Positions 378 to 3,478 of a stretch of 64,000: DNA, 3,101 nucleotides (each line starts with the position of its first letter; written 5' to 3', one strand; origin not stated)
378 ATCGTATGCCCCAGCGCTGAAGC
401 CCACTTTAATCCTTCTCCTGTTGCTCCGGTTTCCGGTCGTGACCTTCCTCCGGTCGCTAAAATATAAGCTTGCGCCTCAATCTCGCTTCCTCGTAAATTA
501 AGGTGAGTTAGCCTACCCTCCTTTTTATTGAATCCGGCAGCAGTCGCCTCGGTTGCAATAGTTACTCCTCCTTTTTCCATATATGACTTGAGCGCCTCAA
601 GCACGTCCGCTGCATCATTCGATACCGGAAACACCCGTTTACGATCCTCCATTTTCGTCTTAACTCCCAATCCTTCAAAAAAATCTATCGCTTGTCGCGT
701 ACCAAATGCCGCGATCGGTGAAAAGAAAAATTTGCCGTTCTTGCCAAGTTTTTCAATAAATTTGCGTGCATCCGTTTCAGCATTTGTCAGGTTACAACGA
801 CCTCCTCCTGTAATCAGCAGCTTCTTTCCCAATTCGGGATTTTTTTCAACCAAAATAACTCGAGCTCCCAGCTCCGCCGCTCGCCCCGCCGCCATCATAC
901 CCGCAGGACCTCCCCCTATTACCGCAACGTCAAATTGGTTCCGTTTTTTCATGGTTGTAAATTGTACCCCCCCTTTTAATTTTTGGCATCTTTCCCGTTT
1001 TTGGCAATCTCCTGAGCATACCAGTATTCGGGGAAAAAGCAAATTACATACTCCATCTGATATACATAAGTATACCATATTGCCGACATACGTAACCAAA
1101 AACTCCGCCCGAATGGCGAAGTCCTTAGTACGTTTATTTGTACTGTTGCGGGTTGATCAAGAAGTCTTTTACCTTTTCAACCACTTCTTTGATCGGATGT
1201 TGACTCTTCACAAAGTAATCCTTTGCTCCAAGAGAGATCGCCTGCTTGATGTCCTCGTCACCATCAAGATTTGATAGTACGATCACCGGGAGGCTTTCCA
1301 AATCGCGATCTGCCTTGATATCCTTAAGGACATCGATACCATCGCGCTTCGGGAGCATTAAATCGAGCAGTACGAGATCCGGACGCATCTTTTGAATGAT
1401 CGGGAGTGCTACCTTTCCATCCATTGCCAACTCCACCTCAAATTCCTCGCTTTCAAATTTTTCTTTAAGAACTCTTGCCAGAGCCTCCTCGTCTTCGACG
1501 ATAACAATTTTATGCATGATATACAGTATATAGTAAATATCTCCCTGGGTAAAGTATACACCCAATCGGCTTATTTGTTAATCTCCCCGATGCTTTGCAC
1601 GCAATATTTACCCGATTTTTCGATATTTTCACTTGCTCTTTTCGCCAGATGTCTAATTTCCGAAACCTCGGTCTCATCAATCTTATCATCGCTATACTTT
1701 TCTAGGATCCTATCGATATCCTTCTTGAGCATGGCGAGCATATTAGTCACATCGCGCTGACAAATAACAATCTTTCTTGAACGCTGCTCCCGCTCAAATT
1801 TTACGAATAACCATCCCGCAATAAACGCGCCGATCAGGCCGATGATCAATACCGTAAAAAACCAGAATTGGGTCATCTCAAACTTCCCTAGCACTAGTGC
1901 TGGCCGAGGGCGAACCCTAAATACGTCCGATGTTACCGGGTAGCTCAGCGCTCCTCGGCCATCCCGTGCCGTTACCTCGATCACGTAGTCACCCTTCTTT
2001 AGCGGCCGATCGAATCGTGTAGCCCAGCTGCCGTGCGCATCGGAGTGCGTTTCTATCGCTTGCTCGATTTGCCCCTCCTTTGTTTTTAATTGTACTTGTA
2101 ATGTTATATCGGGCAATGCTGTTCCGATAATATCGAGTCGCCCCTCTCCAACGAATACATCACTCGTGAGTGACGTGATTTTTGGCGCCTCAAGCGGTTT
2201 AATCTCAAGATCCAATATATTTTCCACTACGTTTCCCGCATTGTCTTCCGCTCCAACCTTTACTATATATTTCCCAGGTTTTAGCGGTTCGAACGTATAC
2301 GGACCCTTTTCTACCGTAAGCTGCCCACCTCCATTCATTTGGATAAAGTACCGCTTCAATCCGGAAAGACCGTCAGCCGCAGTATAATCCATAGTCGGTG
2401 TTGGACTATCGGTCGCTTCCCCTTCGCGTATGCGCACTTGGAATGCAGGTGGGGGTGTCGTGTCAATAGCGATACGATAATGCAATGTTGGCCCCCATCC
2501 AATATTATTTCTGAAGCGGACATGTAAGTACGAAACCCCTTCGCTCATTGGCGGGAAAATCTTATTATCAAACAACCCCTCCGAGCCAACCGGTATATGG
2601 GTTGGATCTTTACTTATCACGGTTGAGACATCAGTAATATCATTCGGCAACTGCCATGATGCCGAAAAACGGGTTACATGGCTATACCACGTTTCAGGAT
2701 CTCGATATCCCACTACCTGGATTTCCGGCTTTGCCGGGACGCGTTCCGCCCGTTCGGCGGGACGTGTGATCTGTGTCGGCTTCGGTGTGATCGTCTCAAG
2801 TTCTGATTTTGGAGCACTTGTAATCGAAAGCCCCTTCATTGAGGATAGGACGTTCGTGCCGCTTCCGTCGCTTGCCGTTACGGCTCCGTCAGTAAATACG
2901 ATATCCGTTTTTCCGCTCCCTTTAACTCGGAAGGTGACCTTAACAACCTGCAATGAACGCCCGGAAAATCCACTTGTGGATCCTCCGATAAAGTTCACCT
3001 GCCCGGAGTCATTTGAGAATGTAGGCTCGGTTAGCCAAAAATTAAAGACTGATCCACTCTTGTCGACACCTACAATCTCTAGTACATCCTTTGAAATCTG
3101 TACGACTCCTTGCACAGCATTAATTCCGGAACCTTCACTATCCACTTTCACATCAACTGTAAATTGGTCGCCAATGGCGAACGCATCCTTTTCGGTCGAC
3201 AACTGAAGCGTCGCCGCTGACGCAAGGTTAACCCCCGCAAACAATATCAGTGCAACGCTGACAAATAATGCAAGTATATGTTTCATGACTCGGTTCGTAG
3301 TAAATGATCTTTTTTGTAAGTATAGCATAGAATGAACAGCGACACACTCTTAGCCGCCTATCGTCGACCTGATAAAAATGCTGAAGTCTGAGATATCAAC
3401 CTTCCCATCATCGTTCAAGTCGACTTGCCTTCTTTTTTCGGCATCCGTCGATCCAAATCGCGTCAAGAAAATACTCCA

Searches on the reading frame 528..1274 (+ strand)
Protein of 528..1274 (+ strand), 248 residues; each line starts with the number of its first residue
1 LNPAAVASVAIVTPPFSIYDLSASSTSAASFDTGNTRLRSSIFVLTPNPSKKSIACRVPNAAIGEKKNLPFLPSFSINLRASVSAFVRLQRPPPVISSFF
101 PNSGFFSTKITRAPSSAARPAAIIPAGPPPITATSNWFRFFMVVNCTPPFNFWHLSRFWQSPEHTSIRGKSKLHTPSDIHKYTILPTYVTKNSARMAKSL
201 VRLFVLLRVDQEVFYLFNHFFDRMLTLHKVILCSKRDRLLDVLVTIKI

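Call 40: find_encoding_contigs(protein=window:528-1274:+, flank=10000, max_places=2)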
Protein window:528-1274:+ (248 aa): no gene with exactly this product is on record in the collection.

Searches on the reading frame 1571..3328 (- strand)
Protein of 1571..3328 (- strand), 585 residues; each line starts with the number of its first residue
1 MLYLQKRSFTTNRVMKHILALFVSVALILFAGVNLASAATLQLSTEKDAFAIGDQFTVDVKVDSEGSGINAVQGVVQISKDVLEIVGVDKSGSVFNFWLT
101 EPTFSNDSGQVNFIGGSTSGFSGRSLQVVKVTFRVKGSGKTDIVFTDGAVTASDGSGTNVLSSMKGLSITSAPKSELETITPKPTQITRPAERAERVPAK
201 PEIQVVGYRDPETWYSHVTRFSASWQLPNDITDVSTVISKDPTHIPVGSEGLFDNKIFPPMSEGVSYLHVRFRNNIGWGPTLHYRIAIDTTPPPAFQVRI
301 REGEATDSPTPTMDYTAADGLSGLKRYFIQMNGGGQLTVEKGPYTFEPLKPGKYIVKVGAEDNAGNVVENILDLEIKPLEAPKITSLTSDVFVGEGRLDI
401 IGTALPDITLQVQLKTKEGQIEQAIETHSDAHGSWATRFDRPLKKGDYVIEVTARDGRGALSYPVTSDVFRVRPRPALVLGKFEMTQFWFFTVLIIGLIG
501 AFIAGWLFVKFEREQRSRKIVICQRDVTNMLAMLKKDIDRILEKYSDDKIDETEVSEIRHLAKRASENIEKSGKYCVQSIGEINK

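Call 44: find_encoding_contigs(protein=window:1571-3328:-, flank=10000, max_places=2)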
Protein window:1571-3328:- (585 aa): 21 contigs read that carry it; 2 places shown.
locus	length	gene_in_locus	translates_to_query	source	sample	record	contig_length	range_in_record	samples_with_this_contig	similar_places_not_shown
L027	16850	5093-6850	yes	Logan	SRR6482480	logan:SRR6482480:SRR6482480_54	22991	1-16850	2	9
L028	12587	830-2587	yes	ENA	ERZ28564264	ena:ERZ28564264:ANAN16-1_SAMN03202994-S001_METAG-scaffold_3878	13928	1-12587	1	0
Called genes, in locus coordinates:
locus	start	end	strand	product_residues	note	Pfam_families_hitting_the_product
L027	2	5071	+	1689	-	?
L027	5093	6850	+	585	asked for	PF19077:Big_13 (faint), PF07495:Y_Y_Y (faint)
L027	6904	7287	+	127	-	PF00072:Response_reg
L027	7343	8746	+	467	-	PF01262:AlaDh_PNT_C (weak), PF00070:Pyr_redox (faint), PF00890:FAD_binding_2, PF01494:FAD_binding_3 (weak), PF03486:HI0933_like, PF07992:Pyr_redox_2, PF12831:FAD_oxidored, PF22780:HI0933_like_1st, +2 more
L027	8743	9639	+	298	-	PF13460:NAD_binding_10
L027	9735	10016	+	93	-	-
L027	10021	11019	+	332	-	PF01207:Dus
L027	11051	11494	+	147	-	-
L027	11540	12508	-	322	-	PF01018:GTP1_OBG, PF01926:MMR_HSR1, PF02421:FeoB_N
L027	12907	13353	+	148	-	-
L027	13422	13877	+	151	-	-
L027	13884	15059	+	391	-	PF13386:DsbD_2, PF13473:Cupredoxin_1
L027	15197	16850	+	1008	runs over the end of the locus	PF00580:UvrD-helicase, PF13245:AAA_19, PF13361:UvrD_C, PF13538:UvrD_C_2 (faint), PF12705:PDDEXK_1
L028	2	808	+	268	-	?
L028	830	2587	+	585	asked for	PF19077:Big_13 (faint), PF07495:Y_Y_Y (faint)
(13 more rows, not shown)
